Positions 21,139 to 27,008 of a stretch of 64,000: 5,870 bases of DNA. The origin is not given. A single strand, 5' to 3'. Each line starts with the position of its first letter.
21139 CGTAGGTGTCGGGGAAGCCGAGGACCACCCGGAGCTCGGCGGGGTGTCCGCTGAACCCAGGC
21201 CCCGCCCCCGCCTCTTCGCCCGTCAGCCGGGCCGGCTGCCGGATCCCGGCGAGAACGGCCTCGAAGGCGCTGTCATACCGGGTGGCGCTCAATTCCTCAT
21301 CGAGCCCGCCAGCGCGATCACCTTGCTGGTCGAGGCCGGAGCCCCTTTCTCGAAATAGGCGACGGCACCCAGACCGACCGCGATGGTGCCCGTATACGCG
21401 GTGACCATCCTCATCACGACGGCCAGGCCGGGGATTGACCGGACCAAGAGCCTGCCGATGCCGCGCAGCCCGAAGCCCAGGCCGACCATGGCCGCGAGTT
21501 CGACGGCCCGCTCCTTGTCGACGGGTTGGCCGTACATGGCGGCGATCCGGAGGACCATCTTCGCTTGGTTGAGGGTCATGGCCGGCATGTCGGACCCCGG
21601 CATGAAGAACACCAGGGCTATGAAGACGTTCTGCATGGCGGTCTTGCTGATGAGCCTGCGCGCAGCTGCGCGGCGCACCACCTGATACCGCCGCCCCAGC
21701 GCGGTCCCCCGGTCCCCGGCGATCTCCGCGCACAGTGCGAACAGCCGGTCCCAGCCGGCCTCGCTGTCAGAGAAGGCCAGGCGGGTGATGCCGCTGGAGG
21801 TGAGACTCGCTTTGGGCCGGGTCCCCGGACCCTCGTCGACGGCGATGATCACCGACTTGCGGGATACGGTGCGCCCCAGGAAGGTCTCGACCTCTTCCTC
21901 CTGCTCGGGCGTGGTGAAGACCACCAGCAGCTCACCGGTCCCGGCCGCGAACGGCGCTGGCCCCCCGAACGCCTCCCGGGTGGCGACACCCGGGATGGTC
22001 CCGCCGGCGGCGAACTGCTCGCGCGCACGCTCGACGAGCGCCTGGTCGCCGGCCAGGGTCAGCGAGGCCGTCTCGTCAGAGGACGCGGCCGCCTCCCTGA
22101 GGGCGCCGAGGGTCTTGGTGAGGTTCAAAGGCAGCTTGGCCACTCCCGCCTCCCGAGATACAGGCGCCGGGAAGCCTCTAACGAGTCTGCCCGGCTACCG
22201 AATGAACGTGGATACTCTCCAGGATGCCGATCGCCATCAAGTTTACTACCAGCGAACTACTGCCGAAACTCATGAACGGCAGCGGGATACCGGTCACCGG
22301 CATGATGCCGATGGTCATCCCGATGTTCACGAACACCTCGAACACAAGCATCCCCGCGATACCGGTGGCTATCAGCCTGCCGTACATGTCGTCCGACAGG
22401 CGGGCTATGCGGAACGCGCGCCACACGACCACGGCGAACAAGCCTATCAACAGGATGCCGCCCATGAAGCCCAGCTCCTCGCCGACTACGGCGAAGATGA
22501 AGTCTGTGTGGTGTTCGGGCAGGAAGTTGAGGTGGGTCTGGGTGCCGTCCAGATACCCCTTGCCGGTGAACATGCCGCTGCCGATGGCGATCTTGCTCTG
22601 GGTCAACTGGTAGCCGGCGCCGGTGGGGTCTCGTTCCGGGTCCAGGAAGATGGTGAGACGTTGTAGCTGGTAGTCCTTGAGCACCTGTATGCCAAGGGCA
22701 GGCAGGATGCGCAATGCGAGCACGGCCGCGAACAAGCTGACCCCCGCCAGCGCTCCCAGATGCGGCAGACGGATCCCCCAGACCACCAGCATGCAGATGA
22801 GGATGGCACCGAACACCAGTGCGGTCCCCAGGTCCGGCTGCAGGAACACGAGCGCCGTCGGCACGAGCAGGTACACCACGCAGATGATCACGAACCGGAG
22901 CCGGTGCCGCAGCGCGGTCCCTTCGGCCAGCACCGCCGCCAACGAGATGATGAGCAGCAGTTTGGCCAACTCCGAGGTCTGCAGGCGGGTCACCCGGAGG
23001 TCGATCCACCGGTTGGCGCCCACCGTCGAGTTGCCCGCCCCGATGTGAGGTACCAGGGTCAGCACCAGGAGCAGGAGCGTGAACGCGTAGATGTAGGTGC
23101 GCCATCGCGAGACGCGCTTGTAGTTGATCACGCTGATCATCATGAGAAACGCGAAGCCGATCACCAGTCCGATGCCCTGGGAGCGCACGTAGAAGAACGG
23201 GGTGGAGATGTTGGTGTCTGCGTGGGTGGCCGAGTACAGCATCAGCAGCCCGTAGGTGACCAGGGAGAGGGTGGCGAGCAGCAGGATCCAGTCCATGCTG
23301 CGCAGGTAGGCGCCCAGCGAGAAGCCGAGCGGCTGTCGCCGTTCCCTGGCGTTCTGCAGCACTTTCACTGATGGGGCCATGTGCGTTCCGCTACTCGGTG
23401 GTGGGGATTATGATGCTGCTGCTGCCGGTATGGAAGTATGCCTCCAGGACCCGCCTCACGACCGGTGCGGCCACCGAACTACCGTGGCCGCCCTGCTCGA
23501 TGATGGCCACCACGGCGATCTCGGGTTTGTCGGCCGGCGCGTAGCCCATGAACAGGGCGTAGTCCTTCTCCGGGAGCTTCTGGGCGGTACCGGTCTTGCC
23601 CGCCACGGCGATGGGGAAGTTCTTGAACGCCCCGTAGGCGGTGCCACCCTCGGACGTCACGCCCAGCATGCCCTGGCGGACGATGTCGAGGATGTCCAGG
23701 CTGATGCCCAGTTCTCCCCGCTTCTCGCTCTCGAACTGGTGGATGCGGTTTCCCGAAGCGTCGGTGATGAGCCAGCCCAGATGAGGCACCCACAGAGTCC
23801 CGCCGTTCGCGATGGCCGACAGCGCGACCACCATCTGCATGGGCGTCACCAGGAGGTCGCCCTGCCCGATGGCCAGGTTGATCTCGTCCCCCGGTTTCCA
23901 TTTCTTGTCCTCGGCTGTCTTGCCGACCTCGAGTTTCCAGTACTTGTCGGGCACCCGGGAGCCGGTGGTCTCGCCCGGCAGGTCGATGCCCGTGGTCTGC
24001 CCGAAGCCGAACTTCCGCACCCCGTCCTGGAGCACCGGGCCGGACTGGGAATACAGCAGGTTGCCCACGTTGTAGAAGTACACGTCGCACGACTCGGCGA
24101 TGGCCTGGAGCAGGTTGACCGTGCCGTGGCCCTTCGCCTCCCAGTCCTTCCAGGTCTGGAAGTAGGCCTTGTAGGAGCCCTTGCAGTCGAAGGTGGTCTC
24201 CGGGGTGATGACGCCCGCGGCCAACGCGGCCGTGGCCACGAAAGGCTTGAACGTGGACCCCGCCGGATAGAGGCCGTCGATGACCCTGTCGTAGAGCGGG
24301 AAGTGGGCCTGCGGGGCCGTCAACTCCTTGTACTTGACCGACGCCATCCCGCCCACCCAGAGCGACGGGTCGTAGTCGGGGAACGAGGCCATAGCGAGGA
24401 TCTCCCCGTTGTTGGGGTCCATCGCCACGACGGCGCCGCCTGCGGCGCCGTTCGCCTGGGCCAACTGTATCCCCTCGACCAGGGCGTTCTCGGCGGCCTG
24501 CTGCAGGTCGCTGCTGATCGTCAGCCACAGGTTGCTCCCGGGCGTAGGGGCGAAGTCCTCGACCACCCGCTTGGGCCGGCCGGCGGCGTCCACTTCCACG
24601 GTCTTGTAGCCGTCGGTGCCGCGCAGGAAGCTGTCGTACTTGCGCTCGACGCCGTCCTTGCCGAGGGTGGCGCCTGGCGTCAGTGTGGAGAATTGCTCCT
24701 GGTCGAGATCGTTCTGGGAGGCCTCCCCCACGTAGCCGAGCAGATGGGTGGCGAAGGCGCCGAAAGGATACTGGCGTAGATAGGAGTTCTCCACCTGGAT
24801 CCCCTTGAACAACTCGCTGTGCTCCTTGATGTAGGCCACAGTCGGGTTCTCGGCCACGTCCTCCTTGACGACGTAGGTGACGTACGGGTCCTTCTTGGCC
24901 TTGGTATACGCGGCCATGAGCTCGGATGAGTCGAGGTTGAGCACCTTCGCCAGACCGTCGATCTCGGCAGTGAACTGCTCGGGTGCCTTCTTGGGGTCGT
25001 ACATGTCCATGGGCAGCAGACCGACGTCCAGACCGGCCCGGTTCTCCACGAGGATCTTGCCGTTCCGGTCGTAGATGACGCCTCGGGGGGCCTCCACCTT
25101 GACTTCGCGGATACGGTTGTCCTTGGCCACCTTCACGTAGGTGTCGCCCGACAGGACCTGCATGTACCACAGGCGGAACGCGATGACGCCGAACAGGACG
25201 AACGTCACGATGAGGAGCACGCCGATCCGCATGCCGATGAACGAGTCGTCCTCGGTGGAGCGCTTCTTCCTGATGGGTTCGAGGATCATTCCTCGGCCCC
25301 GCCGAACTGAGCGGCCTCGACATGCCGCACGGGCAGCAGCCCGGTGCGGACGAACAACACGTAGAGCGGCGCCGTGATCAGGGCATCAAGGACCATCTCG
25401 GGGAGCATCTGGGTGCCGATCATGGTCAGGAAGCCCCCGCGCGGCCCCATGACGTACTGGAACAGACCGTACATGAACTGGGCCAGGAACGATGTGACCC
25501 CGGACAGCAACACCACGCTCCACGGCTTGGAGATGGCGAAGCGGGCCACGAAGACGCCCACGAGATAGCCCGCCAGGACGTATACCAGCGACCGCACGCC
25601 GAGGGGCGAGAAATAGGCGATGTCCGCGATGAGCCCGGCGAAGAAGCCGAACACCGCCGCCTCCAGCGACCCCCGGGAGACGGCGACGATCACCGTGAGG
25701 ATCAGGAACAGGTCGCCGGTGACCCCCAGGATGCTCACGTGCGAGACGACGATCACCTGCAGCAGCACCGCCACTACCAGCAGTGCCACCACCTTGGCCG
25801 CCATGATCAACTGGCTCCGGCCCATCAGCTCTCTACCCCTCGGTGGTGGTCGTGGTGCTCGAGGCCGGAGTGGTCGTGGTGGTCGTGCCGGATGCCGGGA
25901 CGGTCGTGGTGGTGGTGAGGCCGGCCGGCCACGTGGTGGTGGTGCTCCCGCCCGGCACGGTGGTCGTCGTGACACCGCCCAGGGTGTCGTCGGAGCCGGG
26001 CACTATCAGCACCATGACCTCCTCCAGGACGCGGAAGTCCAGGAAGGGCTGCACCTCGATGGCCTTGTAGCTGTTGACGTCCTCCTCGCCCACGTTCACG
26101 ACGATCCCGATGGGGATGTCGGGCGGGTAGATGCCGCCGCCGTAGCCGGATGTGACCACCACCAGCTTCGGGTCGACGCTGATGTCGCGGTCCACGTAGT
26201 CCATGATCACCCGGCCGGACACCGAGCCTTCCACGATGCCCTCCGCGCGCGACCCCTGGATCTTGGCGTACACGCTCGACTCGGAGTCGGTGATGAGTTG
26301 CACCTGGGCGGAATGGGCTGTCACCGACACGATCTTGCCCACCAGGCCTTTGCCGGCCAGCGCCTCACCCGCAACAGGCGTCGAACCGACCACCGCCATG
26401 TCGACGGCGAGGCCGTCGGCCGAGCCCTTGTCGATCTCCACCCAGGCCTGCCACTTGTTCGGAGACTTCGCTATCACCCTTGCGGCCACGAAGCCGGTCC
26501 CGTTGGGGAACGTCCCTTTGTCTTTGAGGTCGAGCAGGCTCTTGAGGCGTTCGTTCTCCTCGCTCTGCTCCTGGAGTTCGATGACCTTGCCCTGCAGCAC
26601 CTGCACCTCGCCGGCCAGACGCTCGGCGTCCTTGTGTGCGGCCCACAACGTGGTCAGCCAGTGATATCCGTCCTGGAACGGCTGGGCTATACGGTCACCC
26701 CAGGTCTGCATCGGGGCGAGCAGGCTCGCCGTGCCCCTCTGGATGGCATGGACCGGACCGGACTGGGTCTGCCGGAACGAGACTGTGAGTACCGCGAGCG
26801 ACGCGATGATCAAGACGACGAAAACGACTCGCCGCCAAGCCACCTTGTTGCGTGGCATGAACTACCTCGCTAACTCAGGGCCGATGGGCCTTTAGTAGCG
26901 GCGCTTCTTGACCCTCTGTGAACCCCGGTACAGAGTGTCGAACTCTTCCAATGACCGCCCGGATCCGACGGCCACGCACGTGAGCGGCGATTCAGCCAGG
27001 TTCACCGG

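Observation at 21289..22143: Uncharacterised 284-aa gene wedged between the radical-SAM fusion and rodA with TTGA/short-gap coupling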

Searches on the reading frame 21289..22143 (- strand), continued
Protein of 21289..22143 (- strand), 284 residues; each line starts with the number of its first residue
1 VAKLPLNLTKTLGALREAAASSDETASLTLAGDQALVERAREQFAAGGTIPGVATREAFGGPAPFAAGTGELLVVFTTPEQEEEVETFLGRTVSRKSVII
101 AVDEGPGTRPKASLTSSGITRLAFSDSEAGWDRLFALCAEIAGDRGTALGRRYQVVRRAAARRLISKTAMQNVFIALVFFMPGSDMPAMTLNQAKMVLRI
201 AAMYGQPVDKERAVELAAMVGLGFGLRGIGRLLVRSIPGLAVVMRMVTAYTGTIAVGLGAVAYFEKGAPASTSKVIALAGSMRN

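Call 71: find_related_loci(query=A2, collection=metagenome_contigs, flank=6000)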
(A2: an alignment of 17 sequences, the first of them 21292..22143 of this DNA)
Query A2 (284 aa) in metagenome_contigs; peptide patterns used: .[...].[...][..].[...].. (x = any residue, [..] = any of these).
600 stretches matched a pattern (row limit reached: there are more); 558 encode a relative of the query (tblastn E <= 1e-3); the best 80 are kept; 80 distinct loci.
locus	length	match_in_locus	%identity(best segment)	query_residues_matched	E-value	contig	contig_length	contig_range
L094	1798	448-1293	76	1-282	1e-155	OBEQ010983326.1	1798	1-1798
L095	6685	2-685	80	57-284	9e-122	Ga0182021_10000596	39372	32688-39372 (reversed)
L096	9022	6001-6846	69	1-284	1e-121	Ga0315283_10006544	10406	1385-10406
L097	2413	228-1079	66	1-284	3e-126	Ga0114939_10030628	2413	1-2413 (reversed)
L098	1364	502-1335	59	1-282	2e-108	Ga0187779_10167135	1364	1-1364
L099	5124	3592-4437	54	1-283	2e-95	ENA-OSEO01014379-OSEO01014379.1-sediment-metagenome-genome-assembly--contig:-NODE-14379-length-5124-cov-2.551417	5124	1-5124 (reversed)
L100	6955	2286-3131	54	1-283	4e-94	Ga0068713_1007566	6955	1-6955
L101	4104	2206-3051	51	1-283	1e-87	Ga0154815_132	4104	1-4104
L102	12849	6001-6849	50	1-284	1e-85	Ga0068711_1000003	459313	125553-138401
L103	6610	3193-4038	53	1-283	6e-85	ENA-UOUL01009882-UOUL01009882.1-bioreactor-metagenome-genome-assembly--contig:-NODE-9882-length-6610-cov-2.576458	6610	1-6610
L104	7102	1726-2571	52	1-283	3e-84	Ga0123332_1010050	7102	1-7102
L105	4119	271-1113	49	1-283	2e-83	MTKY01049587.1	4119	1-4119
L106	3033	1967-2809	49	1-282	7e-84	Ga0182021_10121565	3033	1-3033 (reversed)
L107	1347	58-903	51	1-283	7e-85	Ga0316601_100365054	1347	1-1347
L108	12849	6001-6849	47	1-284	5e-79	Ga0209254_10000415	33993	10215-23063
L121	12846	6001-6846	33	1-284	5e-35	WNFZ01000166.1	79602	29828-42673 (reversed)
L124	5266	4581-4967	49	143-271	3e-34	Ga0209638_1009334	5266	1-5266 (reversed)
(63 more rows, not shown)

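Call 75: search_protein_families(library=pfam, proteins=[L124:59-1468:+, L124:1632-3596:+, L124:4155-5231:+, L121:6867-7067:+, L121:6001-6852:+], max_evalue=0.001)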
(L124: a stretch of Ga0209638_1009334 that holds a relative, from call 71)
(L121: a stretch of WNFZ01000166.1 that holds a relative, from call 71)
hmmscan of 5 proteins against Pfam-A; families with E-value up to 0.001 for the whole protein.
L124:59-1468:+ (470 aa): 0 families

L124:1632-3596:+ (655 aa): 2 families
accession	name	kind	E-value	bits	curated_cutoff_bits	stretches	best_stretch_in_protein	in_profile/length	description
PF00144.29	Beta-lactamase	-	8e-66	222.9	27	1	304-638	3-313/329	Beta-lactamase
PF00581.25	Rhodanese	-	3.4e-25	88.9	22.2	2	170-282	1-100/102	Rhodanese-like domain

L124:4155-5231:+ (359 aa): 2 families
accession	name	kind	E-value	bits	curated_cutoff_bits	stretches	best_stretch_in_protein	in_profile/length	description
PF05128.17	DUF697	-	2.8e-08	34.1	27.7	1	145-225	6-86/162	Domain of unknown function (DUF697)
PF04542.20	Sigma70_r2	-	0.00079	19.6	24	0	44-111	1-68/71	Sigma-70 region 2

L121:6867-7067:+ (67 aa): 0 families

L121:6001-6852:+ (284 aa): 2 families
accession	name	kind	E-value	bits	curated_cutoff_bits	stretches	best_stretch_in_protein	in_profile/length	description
PF05128.17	DUF697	-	6.2e-06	26.5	27.7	1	148-269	8-139/162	Domain of unknown function (DUF697)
PF12787.12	EcsC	-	0.00022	21.4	30.4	1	180-221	110-152/240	EcsC protein family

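Call 78: search_protein_families(library=pfam, proteins=[L054:8883-10697:+, L054:10704-12587:+, L054:12560-13273:+], max_evalue=0.001)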
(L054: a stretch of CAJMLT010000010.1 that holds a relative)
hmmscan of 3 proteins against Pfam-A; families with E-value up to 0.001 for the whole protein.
L054:8883-10697:+ (605 aa): 4 families
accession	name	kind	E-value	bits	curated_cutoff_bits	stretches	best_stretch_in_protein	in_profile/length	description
PF00664.28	ABC_membrane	-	6e-41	141.4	28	1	32-301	2-273/274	ABC transporter transmembrane region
PF00005.33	ABC_tran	-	6e-28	98.6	25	1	367-514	2-136/137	ABC transporter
PF02463.25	SMC_N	-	5.4e-06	26.4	40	1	486-559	136-213/220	RecF/RecN/SMC N terminal domain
PF08395.17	7tm_7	-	0.0002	21.2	26.6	1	145-326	133-306/370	7tm Chemosensory receptor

L054:10704-12587:+ (628 aa): 8 families
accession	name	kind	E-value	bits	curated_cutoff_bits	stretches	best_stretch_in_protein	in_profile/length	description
PF00664.28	ABC_membrane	-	3.4e-54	184.8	28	1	51-332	1-273/274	ABC transporter transmembrane region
PF00005.33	ABC_tran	-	1.8e-31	110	25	1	399-546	3-137/137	ABC transporter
PF13191.12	AAA_16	-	6.9e-07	30.4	32.6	1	408-566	25-162/167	AAA ATPase domain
PF13401.12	AAA_22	-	4.6e-05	24.2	27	1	408-546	6-95/130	AAA domain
PF13304.12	AAA_21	-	5.9e-05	23.7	27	0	473-556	174-280/304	AAA domain, putative AbiEii toxin, Type IV TA system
PF02463.25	SMC_N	-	0.0001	22.2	40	0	517-586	136-209/220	RecF/RecN/SMC N terminal domain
PF00873.25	ACR_tran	-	0.00014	20.1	28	1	136-220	297-376/1021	AcrB/AcrD/AcrF family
PF13604.12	AAA_30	-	0.00086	19.5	27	0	407-439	18-50/191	AAA domain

L054:12560-13273:+ (238 aa): 1 family
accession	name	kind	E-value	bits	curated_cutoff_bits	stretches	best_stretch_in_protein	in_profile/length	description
PF12710.13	HAD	-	6.9e-22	79.2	27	1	22-208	1-188/189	haloacid dehalogenase-like hydrolase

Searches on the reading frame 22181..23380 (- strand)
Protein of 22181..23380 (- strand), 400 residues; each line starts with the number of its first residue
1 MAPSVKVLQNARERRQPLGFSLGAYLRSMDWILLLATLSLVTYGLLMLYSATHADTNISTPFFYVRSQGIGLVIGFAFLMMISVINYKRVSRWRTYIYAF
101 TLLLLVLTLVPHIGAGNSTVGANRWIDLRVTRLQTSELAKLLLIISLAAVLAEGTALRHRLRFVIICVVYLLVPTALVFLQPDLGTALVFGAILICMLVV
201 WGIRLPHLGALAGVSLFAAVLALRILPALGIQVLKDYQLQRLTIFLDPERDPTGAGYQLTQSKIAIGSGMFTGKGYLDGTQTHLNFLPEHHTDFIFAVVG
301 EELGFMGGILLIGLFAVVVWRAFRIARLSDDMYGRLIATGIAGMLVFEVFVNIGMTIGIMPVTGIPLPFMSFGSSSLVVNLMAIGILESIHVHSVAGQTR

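Call 8: search_protein_families(library=pfam, proteins=[window:22181-23380:-], max_evalue=0.00001)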
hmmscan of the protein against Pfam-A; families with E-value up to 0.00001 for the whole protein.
window:22181-23380:- (400 aa): 1 family
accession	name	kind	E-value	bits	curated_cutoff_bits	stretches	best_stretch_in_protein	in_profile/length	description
PF01098.24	FTSW_RODA_SPOVE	-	5.2e-100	335.3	26.4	1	33-394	3-354/356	Cell cycle protein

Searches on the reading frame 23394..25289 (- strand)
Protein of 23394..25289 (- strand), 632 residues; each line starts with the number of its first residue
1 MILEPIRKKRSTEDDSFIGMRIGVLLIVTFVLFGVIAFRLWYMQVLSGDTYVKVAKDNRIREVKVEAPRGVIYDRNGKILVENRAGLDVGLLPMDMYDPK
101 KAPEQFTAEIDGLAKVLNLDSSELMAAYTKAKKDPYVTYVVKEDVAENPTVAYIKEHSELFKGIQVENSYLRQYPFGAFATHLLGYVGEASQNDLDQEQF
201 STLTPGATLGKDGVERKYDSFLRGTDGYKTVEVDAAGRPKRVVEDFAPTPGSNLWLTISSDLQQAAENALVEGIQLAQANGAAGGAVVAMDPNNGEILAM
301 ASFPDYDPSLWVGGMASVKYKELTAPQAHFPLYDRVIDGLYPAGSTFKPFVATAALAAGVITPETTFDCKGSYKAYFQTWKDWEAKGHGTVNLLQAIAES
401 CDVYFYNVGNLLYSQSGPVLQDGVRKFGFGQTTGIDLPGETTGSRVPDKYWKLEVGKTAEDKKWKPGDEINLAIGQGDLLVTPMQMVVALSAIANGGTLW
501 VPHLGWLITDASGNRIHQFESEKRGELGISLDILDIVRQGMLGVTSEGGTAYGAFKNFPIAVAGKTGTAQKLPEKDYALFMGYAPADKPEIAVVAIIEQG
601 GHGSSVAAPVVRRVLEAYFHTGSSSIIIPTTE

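Call 8: search_protein_families(library=pfam, proteins=[window:23394-25289:-], max_evalue=0.00001)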
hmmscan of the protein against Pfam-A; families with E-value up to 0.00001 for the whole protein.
window:23394-25289:- (632 aa): 2 families
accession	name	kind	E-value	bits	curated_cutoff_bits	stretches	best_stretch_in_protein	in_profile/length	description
PF00905.27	Transpeptidase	-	2e-69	234.5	22.1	1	285-616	1-299/299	Penicillin binding protein transpeptidase domain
PF03717.20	PBP_dimer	-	2e-42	146.1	24.4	1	65-242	2-178/180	Penicillin-binding Protein dimerisation domain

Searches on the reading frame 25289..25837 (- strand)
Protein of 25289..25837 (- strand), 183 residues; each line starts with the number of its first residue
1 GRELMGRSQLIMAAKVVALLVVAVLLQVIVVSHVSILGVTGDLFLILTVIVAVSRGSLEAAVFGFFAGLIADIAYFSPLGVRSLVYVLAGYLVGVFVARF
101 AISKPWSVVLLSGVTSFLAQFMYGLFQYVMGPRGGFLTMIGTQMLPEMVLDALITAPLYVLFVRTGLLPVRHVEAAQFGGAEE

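Call 8: search_protein_families(library=pfam, proteins=[window:25289-25837:-], max_evalue=0.00001)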
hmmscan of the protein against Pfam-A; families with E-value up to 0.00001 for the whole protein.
window:25289-25837:- (183 aa): 1 family
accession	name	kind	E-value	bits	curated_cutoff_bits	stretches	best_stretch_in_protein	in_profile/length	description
PF04093.17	MreD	-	4.6e-11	43.5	24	1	18-162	12-151/158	rod shape-determining protein MreD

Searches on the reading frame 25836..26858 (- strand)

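Call 8: search_protein_families(library=pfam, proteins=[window:25836-26858:-], max_evalue=0.00001)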
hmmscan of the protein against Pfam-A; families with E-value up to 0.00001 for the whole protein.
window:25836-26858:- (341 aa): 1 family
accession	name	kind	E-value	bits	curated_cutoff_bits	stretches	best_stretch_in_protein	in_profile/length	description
PF04085.20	MreC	-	2.5e-38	131.6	28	1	128-284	1-146/147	Rod shape-determining protein MreC, barrel core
